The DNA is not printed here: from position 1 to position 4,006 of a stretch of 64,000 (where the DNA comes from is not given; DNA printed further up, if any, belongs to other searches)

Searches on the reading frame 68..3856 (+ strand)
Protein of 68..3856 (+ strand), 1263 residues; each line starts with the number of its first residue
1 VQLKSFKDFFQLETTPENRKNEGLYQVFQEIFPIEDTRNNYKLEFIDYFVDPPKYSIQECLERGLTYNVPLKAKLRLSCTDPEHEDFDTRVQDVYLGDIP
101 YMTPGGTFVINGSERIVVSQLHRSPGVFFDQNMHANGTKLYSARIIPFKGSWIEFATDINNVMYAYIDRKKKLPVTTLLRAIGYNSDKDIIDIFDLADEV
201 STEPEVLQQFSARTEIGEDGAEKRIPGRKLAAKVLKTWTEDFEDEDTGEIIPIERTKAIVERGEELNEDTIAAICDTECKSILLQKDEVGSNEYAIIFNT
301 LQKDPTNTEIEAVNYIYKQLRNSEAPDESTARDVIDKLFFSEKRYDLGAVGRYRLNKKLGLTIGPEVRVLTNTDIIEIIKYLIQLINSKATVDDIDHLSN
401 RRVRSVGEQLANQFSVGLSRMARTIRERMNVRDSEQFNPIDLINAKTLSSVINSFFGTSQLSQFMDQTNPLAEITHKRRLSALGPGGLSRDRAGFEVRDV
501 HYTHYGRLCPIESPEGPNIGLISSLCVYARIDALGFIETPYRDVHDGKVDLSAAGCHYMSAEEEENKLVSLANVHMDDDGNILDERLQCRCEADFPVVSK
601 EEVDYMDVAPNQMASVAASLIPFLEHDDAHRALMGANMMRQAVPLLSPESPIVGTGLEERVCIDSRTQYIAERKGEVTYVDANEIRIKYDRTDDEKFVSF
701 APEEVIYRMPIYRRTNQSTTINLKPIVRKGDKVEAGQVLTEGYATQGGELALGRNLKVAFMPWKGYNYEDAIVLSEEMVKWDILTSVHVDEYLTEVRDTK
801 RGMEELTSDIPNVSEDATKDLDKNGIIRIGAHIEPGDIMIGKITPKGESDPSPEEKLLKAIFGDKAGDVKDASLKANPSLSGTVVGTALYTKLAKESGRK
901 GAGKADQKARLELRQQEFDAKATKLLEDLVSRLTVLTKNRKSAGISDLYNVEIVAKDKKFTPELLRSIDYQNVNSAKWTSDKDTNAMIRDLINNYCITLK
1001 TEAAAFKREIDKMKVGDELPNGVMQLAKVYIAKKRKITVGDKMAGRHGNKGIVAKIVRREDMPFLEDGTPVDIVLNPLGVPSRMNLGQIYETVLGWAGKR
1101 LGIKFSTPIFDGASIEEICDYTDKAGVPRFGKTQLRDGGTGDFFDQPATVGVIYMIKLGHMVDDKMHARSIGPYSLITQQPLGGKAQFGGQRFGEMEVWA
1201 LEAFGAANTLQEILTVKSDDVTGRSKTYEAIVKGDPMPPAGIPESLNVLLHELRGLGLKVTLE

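Call 11: search_protein_families(library=pfam, proteins=[window:68-3856:+], max_evalue=0.001)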
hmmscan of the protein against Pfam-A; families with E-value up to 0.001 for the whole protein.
window:68-3856:+ (1263 aa): 6 families
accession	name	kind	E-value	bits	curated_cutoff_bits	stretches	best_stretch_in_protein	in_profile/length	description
PF00562.33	RNA_pol_Rpb2_6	-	2.9e-122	408.9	23.4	1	670-1187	1-373/373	RNA polymerase Rpb2, domain 6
PF04561.19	RNA_pol_Rpb2_2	-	3.4e-34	118.6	21.7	2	296-404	86-190/190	RNA polymerase Rpb2, domain 2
PF04565.21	RNA_pol_Rpb2_3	-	1.4e-28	99.2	21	1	463-531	1-68/68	RNA polymerase Rpb2, domain 3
PF04560.25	RNA_pol_Rpb2_7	-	1.1e-24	87.1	32.1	1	1189-1262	1-84/87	RNA polymerase Rpb2, domain 7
PF04563.20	RNA_pol_Rpb2_1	-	2.1e-21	76.8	28.2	2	104-449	137-202/203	RNA polymerase beta subunit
PF10385.14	RNA_pol_Rpb2_45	-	8.3e-20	71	28.2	1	541-609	1-66/66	RNA polymerase beta subunit external 1 domain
